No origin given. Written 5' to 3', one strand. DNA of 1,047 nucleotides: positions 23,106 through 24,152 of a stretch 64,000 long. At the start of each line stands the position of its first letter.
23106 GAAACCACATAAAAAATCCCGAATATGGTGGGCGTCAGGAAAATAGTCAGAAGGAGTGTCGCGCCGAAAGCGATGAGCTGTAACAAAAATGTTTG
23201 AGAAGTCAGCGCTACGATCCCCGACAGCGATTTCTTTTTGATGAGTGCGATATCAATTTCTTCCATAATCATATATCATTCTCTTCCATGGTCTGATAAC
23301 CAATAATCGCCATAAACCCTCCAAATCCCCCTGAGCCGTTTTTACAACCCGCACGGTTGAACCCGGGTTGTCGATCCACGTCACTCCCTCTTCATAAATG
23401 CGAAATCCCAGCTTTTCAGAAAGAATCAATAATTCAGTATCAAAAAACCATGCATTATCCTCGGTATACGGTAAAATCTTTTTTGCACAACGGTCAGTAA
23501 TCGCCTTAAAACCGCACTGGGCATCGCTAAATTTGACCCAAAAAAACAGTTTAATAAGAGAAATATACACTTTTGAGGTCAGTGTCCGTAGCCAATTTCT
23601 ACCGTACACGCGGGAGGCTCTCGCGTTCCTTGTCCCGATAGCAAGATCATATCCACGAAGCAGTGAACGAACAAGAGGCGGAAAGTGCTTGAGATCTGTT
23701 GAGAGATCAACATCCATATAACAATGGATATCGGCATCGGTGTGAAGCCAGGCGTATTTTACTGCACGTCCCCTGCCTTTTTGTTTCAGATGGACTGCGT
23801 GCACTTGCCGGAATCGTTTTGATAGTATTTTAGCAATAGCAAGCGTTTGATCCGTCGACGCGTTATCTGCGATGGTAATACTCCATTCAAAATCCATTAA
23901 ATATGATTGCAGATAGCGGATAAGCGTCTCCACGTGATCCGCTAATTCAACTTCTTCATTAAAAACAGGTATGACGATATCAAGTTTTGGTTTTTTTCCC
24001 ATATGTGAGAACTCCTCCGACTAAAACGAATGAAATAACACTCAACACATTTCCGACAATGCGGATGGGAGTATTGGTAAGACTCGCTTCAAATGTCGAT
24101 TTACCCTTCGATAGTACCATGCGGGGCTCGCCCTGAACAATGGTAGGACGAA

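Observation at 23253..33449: A three-component (GtrA/GtrB/GT-C) glycosylation module reiterated three times, including a GtrB-GtrA fusion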

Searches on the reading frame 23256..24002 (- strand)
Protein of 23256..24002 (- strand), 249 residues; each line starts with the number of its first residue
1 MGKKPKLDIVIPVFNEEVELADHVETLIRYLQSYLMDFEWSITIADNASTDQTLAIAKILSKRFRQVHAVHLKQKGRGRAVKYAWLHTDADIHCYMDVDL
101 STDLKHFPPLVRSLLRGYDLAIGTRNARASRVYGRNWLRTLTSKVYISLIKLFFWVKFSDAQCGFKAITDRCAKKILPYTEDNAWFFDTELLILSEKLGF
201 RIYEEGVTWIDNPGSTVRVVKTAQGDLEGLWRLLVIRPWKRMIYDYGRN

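Call 4: search_protein_families(library=pfam, proteins=[window:23256-24002:-], max_evalue=0.01)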
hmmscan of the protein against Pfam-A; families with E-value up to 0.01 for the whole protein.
window:23256-24002:- (249 aa): 1 family
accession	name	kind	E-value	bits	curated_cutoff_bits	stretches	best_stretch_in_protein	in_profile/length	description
PF00535.33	Glycos_transf_2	-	4.2e-19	69.5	23.3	1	9-168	2-159/168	Glycosyl transferase family 2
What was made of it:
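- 23253..24002 (-): Synthase 3 (249 aa): a TM-less GT2 of the polyprenyl-phosphate-sugar synthase clade. It overlaps both neighbours. PF00535 (call 4).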

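Call 5: search_protein_families(library=ncbifam, proteins=[window:23256-24002:-], max_evalue=0.01)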
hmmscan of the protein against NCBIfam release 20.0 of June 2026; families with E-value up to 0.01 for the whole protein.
window:23256-24002:- (249 aa): 15 families
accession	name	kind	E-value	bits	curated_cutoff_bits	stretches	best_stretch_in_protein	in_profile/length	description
NF047588.1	GlcsyltransPgfSStrep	equivalog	5.8e-12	45.4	500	1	6-184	2-175/308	glycosyltransferase PgfS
NF007986.1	PRK10714.1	equivalog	3.3e-09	36.2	529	1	6-172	7-168/316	undecaprenyl-phosphate 4-deoxy-4-formamido-L-arabinose transferase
TIGR04182.1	glyco_TIGR04182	equivalog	2.3e-08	33.8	325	1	9-212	4-193/293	S-layer glycoprotein N-glycosyltransferase AglJ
TIGR03937.1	PgaC_IcaA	equivalog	9.1e-08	31.5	422.3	1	3-128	43-164/407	poly-beta-1,6-N-acetyl-D-glucosamine synthase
TIGR04283.1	glyco_like_mftF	equivalog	1.9e-07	30.9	182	1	8-102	2-85/221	TIGR04283 family arsenosugar biosynthesis glycosyltransferase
NF010496.0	PRK13915.1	equivalog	3.5e-07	29.6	262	1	6-115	32-143/307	glucosyl-3-phosphoglycerate synthase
NF041391.1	DPhHxTase_Halo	equivalog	4.8e-07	29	375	1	41-216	26-190/213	dolichyl-phosphate hexose transferase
NF007482.0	PRK10073.1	equivalog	7.3e-07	28.5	423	1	2-111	3-107/334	glycosyltransferase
NF038302.1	EPS_HpsE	equivalog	1.1e-06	27.9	300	1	7-99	3-96/307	hormogonium polysaccharide biosynthesis glycosyltransferase HpsE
NF058614.1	PPMAGASynPpgS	equivalog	3.7e-06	26.5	370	1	9-208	4-195/226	polyprenyl-phospho-N-acetylgalactosaminyl synthase PpgS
NF047683.1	TeichurnBiosyTuaG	equivalog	2.4e-05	24.1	400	1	3-83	4-79/252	teichuronic acid biosynthesis protein TuaG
TIGR03111.1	glyc2_xrt_Gpos1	hypoth_equivalog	7.1e-05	21.8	363.95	1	2-89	46-131/439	TIGR03111 family XrtG-associated glycosyltransferase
NF053739.1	GlytfEpsEBac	equivalog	8.4e-05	21.7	450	1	5-65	1-56/265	glycosyltransferase EpsE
TIGR03469.1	HpnB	hypoth_equivalog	0.0029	16.7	379.25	1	4-71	43-106/386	hopene-associated glycosyltransferase HpnB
NF041865.1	EpsU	equivalog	0.004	16.2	700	1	4-109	38-138/394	exopolysaccharide biosynthesis GT2 family glycosyltransferase EpsU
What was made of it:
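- On Polyprenyl-phosphate glycosyltransferase clade of GT2 (Dpm1/Alg5/GtrB/ArnC/PpgS): applied to 29952-30695 and 23253-24002: NCBIfam ranks PgfS, ArnC, AglJ, PpgS and Dol-P-hexose transferase first (call 5).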

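Call 8: search_solved_structures(query=window:23256-24002:-, max_evalue=0.001)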
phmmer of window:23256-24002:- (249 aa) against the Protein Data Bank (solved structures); distinct sequences matched with E-value up to 0.001: 7.
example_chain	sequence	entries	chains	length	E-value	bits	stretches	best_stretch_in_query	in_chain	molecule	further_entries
5mlz_A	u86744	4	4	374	7e-12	48.7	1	5-152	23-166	Dolichol monophosphate mannose synthase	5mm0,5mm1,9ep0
9hwj_A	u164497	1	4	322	2.4e-07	33.8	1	6-170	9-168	Undecaprenyl-phosphate 4-deoxy-4-formamido-L-arabinose transferase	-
5eke_A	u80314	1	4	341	1.9e-06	30.9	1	6-168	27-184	Uncharacterized glycosyltransferase sll0501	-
5ekp_C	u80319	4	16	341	1.9e-06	30.8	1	6-168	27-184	Uncharacterized glycosyltransferase sll0501 | Glycosyltransferase sll0501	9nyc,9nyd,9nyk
9nye_A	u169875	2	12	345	2e-06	30.8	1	6-168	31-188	Glycosyltransferase sll0501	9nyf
9bhc_C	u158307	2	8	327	2.9e-06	30.3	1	6-135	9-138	Undecaprenyl-phosphate 4-deoxy-4-formamido-L-arabinose transferase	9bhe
8vxh_A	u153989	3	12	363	3.7e-06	29.9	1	6-135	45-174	Undecaprenyl-phosphate 4-deoxy-4-formamido-L-arabinose transferase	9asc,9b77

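Call 66: list_cluster_members(proteins=[window:23256-24002:-, window:29955-30695:-, window:32334-33449:-, window:28794-29948:-, window:23983-25656:-])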
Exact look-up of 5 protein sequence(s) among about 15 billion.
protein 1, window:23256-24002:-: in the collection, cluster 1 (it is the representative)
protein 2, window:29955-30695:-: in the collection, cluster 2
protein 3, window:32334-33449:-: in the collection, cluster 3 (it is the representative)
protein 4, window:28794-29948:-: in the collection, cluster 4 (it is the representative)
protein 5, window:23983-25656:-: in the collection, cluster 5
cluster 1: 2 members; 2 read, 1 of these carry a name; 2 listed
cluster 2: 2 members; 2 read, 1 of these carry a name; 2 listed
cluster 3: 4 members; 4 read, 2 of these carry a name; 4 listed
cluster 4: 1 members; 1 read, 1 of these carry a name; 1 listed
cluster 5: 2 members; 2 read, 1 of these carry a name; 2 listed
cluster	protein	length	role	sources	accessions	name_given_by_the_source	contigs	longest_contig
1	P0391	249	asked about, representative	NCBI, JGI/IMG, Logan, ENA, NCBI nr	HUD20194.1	MAG TPA: glycosyltransferase [Patescibacteria group bacterium] | glycosyltransferase involved in cell wall biosynthesis | glycosyltransferase [Patescibacteria group bacterium]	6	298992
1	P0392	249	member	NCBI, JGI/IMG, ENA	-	-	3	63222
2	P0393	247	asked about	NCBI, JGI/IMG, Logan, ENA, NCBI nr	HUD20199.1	MAG TPA: glycosyltransferase [Patescibacteria group bacterium] | glycosyltransferase involved in cell wall biosynthesis | glycosyltransferase [Patescibacteria group bacterium]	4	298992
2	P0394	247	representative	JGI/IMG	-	-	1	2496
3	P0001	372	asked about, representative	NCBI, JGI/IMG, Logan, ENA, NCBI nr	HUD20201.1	MAG TPA: glycosyltransferase [Patescibacteria group bacterium] | glycosyltransferase [Patescibacteria group bacterium]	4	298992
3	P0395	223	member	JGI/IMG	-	dolichol-phosphate mannosyltransferase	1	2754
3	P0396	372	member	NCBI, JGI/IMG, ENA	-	-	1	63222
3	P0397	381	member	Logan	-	-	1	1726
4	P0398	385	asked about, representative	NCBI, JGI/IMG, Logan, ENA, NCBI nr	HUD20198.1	MAG TPA: hypothetical protein VMR81_07180 [Patescibacteria group bacterium] | hypothetical protein [Patescibacteria group bacterium]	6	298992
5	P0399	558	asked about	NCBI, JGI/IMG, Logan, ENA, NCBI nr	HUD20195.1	MAG TPA: hypothetical protein VMR81_07165 [Patescibacteria group bacterium] | hypothetical protein [Patescibacteria group bacterium]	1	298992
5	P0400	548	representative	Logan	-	-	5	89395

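Call 70: find_homologous_proteins(query=window:23256-24002:-, max_evalue=0.00001)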
Query window:23256-24002:- (249 aa): 8000 proteins with E <= 0.00001 among 8000 candidates; the best 120 are listed.
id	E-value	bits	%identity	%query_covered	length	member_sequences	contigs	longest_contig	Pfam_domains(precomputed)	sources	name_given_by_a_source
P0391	5.4e-167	572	100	100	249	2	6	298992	PF00535.33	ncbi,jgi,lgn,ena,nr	ncbi:MAG TPA: glycosyltransferase [Patescibacteria group bacterium]|jgi:glycosyltransferase involved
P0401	1.1e-133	462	80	100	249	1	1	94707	PF00535.33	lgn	-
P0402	2.0e-133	462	80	100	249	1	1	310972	PF00535.33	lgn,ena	-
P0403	4.1e-131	454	78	100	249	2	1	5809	PF00535.33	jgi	jgi:glycosyltransferase involved in cell wall biosynthesis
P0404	9.7e-130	450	78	100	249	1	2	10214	PF00535.33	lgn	-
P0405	9.4e-129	446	80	97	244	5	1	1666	PF00535.33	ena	-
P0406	3.3e-128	445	77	100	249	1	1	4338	PF00535.33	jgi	jgi:glycosyltransferase involved in cell wall biosynthesis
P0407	1.0e-127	443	78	100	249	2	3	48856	PF00535.33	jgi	jgi:glycosyltransferase involved in cell wall biosynthesis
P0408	8.3e-127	440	75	100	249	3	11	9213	PF00535.33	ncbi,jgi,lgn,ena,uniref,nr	ncbi:hypothetical protein A3A63_01360 [Candidatus Gottesmanbacteria bacterium RIFCSPLOWO2_01_FULL_46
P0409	3.6e-126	438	76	100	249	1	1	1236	PF00535.33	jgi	jgi:glycosyltransferase involved in cell wall biosynthesis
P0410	3.6e-126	438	74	100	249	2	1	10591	PF00535.33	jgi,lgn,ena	-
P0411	4.0e-126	438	76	100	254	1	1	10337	PF00535.33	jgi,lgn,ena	-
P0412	7.2e-126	437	75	100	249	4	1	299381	PF00535.33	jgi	jgi:glycosyltransferase involved in cell wall biosynthesis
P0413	9.2e-126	437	76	100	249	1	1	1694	PF00535.33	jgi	jgi:glycosyltransferase involved in cell wall biosynthesis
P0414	1.6e-125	436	77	99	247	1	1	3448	PF00535.33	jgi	jgi:glycosyltransferase involved in cell wall biosynthesis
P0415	2.2e-125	435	77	97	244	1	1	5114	PF00535.33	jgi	jgi:glycosyltransferase involved in cell wall biosynthesis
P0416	6.7e-125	434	73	100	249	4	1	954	PF00535.33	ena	-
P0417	7.8e-125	434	74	100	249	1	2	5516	PF00535.33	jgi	-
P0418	1.3e-124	433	76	100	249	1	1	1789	PF00535.33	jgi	jgi:glycosyltransferase involved in cell wall biosynthesis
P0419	8.7e-124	430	76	99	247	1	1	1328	PF00535.33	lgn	-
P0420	1.2e-123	430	75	99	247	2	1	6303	PF00535.33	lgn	-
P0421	1.6e-123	429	74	99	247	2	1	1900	PF00535.33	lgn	-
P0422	1.6e-123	429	76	99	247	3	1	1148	PF00535.33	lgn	-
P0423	2.0e-123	429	75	100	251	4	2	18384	PF00535.33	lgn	-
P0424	2.2e-123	429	77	99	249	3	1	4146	PF00535.33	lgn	-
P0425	5.4e-123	428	76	99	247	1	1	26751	PF00535.33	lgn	-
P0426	5.7e-123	427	72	100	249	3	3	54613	PF00535.33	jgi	jgi:glycosyltransferase involved in cell wall biosynthesis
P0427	6.6e-123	427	76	100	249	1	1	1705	PF00535.33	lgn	-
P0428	1.5e-122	426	74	99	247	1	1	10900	PF00535.33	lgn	-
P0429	2.4e-122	425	75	100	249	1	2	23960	PF00535.33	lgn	-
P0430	2.5e-122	425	74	98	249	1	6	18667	PF00535.33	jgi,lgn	-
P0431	3.1e-122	425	75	100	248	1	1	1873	PF00535.33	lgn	-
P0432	3.2e-122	425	73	100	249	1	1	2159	PF00535.33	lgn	-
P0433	5.7e-122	424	75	99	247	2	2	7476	PF00535.33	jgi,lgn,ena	-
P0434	5.8e-122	424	74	99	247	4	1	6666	PF00535.33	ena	-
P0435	5.9e-122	424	74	100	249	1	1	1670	PF00535.33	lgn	-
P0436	7.7e-122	424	73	100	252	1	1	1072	PF00535.33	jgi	jgi:glycosyltransferase involved in cell wall biosynthesis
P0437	8.4e-122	424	73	99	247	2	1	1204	PF00535.33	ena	-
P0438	1.2e-121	423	75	100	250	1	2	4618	PF00535.33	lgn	-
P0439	1.4e-121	423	73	99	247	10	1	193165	PF00535.33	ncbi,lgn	-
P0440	1.6e-121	423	73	99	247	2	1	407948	PF00535.33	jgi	jgi:glycosyltransferase involved in cell wall biosynthesis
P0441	6.8e-121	421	75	96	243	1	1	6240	PF00535.33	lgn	-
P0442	9.0e-121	420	76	97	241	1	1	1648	PF00535.33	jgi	jgi:glycosyltransferase involved in cell wall biosynthesis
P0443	2.1e-120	419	74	100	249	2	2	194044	PF00535.33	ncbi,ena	-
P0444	4.6e-120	418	74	100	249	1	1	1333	PF00535.33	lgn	-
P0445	8.2e-120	417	74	100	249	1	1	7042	PF00535.33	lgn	-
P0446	8.2e-120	417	74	99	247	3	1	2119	PF00535.33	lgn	-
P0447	1.8e-119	416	74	99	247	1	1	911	PF00535.33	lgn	-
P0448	2.1e-119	416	76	97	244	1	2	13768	PF00535.33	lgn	-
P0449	2.4e-119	416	72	100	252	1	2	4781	PF00535.33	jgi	-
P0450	1.2e-118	413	73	100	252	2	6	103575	PF00535.33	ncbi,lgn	-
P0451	2.6e-118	412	74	100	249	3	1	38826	PF00535.33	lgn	-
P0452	9.8e-118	410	73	100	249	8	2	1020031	PF00535.33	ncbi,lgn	ncbi:MAG: glycosyltransferase [Microgenomates group bacterium]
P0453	2.4e-117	409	74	97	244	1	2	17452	PF00535.33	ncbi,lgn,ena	-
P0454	5.0e-117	408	73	100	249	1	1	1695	PF00535.33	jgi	-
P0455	5.0e-117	408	73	100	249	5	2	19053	PF00535.33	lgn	-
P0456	1.6e-116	406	71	100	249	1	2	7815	PF00535.33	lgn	-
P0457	2.7e-116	406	72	98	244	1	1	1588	PF00535.33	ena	-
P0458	8.6e-116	404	73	97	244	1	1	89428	PF00535.33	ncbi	-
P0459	1.8e-115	403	71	100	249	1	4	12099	PF00535.33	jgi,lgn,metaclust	metaclust:\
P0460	3.3e-115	402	74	97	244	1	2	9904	PF00535.33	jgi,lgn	jgi:glycosyltransferase involved in cell wall biosynthesis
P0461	3.3e-115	402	74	97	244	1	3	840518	PF00535.33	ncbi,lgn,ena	-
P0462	3.7e-115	402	76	91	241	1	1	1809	PF00535.33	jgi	jgi:glycosyltransferase involved in cell wall biosynthesis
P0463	4.3e-115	402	74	96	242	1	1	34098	PF00535.33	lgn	-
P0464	8.3e-115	401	73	100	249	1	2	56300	PF00535.33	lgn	-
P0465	1.0e-114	400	72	98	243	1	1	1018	PF00535.33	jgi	jgi:glycosyltransferase involved in cell wall biosynthesis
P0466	1.4e-114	400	71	99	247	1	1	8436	PF00535.33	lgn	-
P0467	1.5e-114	400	73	97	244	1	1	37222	PF00535.33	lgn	-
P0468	1.6e-114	400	72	97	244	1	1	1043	PF00535.33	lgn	-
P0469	2.6e-114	399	71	99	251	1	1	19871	PF00535.33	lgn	-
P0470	4.0e-114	398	72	97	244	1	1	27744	PF00535.33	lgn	-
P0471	5.1e-114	398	73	97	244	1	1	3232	PF00535.33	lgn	-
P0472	1.3e-113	397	71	97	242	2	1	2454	PF00535.33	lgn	-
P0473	2.2e-113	396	72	97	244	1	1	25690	PF00535.33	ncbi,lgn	-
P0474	4.4e-113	395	72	97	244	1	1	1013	PF00535.33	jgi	jgi:glycosyltransferase involved in cell wall biosynthesis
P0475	6.9e-113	394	72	97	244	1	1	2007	PF00535.33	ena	-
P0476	1.1e-112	394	72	98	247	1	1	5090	PF00535.33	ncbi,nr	ncbi:MAG: glycosyltransferase family 2 protein [Patescibacteria group bacterium]|nr:glycosyltransfer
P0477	1.3e-112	393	72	98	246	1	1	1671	PF00535.33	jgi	jgi:glycosyltransferase involved in cell wall biosynthesis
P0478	1.6e-112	393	72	97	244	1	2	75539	PF00535.33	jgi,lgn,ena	-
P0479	2.9e-112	392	70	97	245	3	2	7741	PF00535.33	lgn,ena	-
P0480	5.3e-112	392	71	97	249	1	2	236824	PF00535.33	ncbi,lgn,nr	ncbi:glycosyltransferase [Patescibacteria group bacterium]|nr:glycosyltransferase [Patescibacteria g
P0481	2.2e-111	389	72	96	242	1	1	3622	PF00535.33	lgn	-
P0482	2.6e-111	389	69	97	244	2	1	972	PF00535.33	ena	-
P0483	2.9e-111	389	70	97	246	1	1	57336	PF00535.33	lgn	-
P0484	3.2e-111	389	71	97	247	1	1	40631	PF00535.33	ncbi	-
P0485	3.3e-111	389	70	96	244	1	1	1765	PF00535.33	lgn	-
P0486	4.4e-111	388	72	96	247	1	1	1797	PF00535.33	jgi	jgi:glycosyltransferase involved in cell wall biosynthesis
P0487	4.8e-111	388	70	97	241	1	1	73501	PF00535.33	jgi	-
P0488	5.8e-111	388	73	96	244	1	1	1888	PF00535.33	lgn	-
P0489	5.8e-111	388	72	96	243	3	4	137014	PF00535.33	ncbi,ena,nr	ncbi:glycosyltransferase [Patescibacteria group bacterium]|nr:glycosyltransferase [Patescibacteria g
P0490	6.2e-111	388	69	99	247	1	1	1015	PF00535.33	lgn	-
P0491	7.0e-111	388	71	97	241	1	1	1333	PF00535.33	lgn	-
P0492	7.8e-111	388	71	96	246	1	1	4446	PF00535.33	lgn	-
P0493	8.0e-111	388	69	97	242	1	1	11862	PF00535.33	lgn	-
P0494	8.8e-111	388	71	97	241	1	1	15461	PF00535.33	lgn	-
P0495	8.9e-111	388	70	97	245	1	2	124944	PF00535.33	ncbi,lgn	-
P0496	9.0e-111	387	72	96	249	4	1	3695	PF00535.33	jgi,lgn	-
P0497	9.1e-111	387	71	97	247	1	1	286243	PF00535.33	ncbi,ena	-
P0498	1.2e-110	387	73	96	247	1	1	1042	PF00535.33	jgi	jgi:glycosyltransferase involved in cell wall biosynthesis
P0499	2.0e-110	386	72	96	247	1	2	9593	PF00535.33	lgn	-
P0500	2.4e-110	386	72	96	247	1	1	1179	PF00535.33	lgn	-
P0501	2.5e-110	386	71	97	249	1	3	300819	PF00535.33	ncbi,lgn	-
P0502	2.8e-110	386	70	96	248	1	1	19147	PF00535.33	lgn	-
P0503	5.0e-110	385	72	96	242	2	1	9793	PF00535.33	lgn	-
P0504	6.1e-110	385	68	99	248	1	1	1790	PF00535.33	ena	-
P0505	6.2e-110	385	69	96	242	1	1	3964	PF00535.33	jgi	-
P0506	6.8e-110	385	72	96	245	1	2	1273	PF00535.33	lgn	-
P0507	7.2e-110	385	71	96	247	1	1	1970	PF00535.33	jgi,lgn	jgi:glycosyltransferase involved in cell wall biosynthesis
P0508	7.7e-110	384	72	96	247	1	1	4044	PF00535.33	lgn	-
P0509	8.8e-110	384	72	96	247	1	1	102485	PF00535.33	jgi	jgi:glycosyltransferase involved in cell wall biosynthesis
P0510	9.0e-110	384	69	97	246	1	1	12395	PF00535.33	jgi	jgi:glycosyltransferase involved in cell wall biosynthesis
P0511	1.4e-109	384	67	98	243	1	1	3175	PF00535.33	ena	-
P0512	1.5e-109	383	70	97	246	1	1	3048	PF00535.33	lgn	-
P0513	1.5e-109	383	70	97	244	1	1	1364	PF00535.33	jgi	jgi:glycosyltransferase involved in cell wall biosynthesis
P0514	1.9e-109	383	69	97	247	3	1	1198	PF00535.33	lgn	-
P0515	2.0e-109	383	70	96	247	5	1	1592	PF00535.33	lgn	-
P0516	2.1e-109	383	70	100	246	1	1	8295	PF00535.33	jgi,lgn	jgi:glycosyltransferase involved in cell wall biosynthesis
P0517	2.8e-109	383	70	97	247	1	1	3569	PF00535.33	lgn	-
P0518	2.9e-109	383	68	98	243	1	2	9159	PF00535.33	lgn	-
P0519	2.9e-109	383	70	95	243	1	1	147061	PF00535.33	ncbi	-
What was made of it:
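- Tried and rejected: Names for the 23253-24002 family are only generic: 'glycosyltransferase involved in cell wall biosynthesis' (calls 66, 70).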

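Call 72: search_solved_structures(query=A3, max_evalue=0.001)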
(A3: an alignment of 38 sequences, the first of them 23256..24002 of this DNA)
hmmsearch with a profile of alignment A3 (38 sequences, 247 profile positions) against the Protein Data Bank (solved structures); distinct sequences matched with E-value up to 0.001: 13.
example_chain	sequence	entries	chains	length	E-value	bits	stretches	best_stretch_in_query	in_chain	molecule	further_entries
5mlz_A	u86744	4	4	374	1.2e-21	80.5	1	5-174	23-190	Dolichol monophosphate mannose synthase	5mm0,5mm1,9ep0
5eke_A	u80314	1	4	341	2.9e-11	46.5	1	6-176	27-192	Uncharacterized glycosyltransferase sll0501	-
5ekp_C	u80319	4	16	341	2.9e-11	46.5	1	6-176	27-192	Uncharacterized glycosyltransferase sll0501 | Glycosyltransferase sll0501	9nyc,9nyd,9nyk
9nye_A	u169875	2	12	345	3e-11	46.5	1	6-176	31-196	Glycosyltransferase sll0501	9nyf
9hwj_A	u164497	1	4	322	5.7e-11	45.5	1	6-178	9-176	Undecaprenyl-phosphate 4-deoxy-4-formamido-L-arabinose transferase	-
9bhc_C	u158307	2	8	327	1e-09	41.4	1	6-177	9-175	Undecaprenyl-phosphate 4-deoxy-4-formamido-L-arabinose transferase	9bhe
8vxh_A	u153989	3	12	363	1.4e-09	41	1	6-177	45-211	Undecaprenyl-phosphate 4-deoxy-4-formamido-L-arabinose transferase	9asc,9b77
2z87_A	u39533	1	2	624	1.2e-07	34.6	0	4-84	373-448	Chondroitin synthase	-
2z86_A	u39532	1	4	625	1.2e-07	34.6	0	4-84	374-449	Chondroitin synthase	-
3bcv_A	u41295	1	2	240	1.5e-06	31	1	5-103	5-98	Putative glycosyltransferase protein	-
5hea_A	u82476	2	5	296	4.7e-06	29.4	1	6-146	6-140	Putative glycosyltransferase (GalT1)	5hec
5tze_C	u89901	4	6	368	8.2e-05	25.4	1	7-99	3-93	Glycosyl transferase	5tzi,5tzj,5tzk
5tz8_A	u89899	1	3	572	0.00017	24.3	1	7-99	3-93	Glycosyl transferase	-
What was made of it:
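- On Polyprenyl-phosphate glycosyltransferase clade of GT2 (Dpm1/Alg5/GtrB/ArnC/PpgS): applied to 29952-30695 and 23253-24002: The profile of the 23253-24002 family gives DPMS 1.2e-21 against 1e-7 or weaker for other GT2s (call 72).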
